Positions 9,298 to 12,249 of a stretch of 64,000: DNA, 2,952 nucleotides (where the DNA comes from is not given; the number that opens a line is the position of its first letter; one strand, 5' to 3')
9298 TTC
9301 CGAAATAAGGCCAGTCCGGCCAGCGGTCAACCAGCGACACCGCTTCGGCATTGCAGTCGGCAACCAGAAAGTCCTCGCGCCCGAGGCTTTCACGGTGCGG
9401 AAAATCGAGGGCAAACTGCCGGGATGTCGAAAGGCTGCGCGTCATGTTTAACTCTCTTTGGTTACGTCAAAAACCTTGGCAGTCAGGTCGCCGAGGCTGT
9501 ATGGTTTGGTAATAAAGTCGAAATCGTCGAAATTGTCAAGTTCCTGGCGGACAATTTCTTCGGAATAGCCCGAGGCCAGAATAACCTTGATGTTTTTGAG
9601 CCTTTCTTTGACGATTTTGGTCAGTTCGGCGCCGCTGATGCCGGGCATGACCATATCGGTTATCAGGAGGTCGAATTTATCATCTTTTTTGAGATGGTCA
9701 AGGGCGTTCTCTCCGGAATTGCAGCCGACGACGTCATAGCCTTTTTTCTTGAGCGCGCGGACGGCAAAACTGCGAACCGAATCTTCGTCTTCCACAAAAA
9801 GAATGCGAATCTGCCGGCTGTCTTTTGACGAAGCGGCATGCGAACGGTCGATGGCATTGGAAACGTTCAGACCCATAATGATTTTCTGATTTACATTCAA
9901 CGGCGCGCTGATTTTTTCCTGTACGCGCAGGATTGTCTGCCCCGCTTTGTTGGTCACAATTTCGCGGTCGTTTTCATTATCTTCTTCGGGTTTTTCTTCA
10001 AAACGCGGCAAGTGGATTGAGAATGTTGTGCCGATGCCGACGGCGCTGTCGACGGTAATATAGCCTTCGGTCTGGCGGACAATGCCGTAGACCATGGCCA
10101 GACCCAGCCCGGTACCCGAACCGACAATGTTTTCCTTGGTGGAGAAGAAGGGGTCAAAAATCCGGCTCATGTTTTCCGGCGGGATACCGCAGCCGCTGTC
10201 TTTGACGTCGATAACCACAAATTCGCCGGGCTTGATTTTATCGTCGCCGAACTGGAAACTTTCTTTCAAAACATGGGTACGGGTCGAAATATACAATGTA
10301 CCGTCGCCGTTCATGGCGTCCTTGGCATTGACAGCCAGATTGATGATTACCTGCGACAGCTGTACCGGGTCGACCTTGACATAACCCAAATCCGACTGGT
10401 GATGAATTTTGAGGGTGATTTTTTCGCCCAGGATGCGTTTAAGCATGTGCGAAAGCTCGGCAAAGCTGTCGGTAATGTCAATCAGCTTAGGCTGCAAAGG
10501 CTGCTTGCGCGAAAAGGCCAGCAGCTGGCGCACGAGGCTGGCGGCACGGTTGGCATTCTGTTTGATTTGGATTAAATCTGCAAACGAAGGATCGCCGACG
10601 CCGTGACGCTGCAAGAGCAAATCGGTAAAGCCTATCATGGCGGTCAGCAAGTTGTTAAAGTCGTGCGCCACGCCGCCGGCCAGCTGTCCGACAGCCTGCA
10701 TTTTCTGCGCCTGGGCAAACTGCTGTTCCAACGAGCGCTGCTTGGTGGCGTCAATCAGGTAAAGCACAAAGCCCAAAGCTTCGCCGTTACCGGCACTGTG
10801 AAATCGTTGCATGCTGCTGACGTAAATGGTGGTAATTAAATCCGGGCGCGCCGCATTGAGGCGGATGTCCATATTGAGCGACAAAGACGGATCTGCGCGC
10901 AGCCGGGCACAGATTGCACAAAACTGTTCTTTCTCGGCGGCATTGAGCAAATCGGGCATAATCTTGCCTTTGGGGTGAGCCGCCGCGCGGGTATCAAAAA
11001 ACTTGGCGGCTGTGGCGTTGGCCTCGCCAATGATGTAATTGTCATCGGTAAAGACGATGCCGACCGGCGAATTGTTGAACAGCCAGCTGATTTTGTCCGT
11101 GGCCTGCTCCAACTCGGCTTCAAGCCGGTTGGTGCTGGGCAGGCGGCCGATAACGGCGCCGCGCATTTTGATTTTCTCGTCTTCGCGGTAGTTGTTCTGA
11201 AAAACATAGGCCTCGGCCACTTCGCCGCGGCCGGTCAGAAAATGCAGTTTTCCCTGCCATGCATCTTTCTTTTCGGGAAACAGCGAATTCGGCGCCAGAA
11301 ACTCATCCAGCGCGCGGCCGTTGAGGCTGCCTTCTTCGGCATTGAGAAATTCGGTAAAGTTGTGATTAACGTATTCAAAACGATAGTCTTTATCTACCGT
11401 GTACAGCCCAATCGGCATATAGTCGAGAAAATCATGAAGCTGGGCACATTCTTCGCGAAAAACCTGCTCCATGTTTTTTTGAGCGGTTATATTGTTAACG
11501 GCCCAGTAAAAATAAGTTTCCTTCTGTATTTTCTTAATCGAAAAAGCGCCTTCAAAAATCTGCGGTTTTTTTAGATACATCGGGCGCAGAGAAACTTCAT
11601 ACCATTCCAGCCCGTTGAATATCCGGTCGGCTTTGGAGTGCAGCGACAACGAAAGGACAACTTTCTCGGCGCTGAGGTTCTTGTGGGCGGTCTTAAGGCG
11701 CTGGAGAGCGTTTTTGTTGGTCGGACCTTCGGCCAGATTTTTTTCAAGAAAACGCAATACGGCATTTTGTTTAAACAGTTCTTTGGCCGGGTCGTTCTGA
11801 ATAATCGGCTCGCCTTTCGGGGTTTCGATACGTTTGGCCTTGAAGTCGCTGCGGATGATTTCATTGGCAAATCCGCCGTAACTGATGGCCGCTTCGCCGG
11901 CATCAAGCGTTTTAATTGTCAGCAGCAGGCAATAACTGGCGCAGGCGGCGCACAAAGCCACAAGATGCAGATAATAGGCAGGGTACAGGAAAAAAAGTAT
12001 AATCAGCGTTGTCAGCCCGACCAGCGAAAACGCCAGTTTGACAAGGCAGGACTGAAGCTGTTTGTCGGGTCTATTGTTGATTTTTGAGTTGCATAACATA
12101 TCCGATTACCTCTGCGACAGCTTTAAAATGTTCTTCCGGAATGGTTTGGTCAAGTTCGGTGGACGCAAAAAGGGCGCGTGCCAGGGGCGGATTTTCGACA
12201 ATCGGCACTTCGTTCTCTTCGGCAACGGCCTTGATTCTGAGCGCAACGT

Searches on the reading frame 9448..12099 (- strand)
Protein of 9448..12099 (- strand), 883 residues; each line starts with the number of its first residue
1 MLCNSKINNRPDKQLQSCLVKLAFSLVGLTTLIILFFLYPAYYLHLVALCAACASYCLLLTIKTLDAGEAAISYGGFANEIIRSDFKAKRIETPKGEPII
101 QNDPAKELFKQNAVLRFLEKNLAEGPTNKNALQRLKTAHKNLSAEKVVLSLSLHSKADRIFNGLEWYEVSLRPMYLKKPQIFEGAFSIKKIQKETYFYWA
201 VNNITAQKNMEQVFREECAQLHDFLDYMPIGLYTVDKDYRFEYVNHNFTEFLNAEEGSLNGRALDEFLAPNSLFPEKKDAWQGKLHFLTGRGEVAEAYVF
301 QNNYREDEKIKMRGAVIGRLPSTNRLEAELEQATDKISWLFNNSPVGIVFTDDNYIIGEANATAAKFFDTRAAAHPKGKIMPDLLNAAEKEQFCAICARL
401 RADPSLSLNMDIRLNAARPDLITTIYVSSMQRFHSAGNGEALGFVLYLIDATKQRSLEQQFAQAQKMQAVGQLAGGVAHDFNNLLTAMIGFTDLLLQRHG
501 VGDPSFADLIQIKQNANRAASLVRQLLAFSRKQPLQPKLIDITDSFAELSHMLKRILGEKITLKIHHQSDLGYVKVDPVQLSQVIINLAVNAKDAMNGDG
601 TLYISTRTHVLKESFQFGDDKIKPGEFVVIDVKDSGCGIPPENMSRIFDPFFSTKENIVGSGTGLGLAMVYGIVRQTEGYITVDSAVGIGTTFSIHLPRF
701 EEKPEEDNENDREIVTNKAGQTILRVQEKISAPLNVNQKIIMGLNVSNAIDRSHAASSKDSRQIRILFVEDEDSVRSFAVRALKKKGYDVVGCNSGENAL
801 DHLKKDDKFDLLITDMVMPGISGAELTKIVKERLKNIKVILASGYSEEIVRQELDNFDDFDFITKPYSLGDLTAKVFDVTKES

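Call 73: find_related_loci(query=window:9448-12099:-, collection=genome_contigs, flank=500)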
Query window:9448-12099:- (883 aa) in genome_contigs; peptide patterns used: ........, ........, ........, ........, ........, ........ (x = any residue, [..] = any of these).
543 stretches matched a pattern; 435 encode a relative of the query (tblastn E <= 1e-3); the best 80 are kept; 80 distinct loci.
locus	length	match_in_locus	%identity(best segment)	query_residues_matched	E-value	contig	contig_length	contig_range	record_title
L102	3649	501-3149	89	1-883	0e+0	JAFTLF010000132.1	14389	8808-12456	MAG: Alphaproteobacteria bacterium isolate RGIG3920 Roe_deer_Cecum-3__c599696, whole genome shotgun sequence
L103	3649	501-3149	84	1-883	0e+0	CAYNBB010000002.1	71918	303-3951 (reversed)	MAG TPA_asm: uncultured Azospirillaceae bacterium isolate SRP225648_co1_885 genome assembly, contig: NODE_542_length_719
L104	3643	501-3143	81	1-883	0e+0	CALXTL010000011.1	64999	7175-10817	MAG: uncultured Alphaproteobacteria bacterium isolate BRZ_KN__bin99 genome assembly, contig: BRZ_KN__NODE_473_length_649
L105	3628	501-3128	69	1-879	0e+0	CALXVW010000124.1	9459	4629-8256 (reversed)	MAG: uncultured Alphaproteobacteria bacterium isolate E40__bin9 genome assembly, contig: E40__k127_3754561, whole genome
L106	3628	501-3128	70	1-879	0e+0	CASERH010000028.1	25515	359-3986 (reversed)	uncultured proteobacterium isolate O27_L1_392392_idba_bin.56 genome assembly, contig: O27_L1_392392_idba_bin.56.fa_scaff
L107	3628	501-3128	70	1-879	0e+0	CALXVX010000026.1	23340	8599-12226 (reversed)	MAG: uncultured Alphaproteobacteria bacterium isolate E21__bin46 genome assembly, contig: E21__k127_9590077, whole genom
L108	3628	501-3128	69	1-879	0e+0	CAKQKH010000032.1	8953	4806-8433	MAG: uncultured Alphaproteobacteria bacterium isolate REFINED_METABAT215_TOP10_CONTIGS_1500_ASSEMBLY_K77_MERGED__Hadza_M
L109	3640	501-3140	69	1-883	0e+0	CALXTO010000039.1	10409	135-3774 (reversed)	MAG: uncultured Alphaproteobacteria bacterium isolate BRZ_CT__bin33 genome assembly, contig: BRZ_CT__NODE_7755_length_10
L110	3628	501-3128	68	1-879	0e+0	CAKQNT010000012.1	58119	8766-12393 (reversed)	MAG: uncultured Alphaproteobacteria bacterium isolate REFINED_METABAT215_TOP10_CONTIGS_1500_ASSEMBLY_K77_MERGED__Hadza_M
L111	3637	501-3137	68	1-879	0e+0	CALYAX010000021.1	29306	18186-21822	MAG: uncultured Alphaproteobacteria bacterium isolate BRZ_DH__bin41 genome assembly, contig: BRZ_DH__NODE_1508_length_29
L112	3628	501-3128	69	1-879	0e+0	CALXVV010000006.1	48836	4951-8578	MAG: uncultured Alphaproteobacteria bacterium isolate E04__bin378 genome assembly, contig: E04__k127_9657679, whole geno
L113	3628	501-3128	66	1-879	0e+0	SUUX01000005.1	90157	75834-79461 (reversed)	MAG: Alphaproteobacteria bacterium isolate SIG57 NODE_6168_length_90157_cov_6.649506, whole genome shotgun sequence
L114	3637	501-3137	66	1-879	0e+0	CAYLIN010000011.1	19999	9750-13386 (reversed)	MAG TPA_asm: uncultured Azospirillaceae bacterium isolate SRP199465_co2_209 genome assembly, contig: NODE_7843_length_19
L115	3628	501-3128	67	1-879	0e+0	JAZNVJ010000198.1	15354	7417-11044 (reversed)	MAG: Alphaproteobacteria bacterium isolate T1900044790_TS20190256.MAGScoT_cleanbin_000026 SGB_2645_k141_1593980, whole g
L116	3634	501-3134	67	1-879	0e+0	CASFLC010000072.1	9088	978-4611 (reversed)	uncultured proteobacterium isolate SI.A99.metabat-bins.196 genome assembly, contig: SI.A99.metabat-bins.196.fa_k141_2326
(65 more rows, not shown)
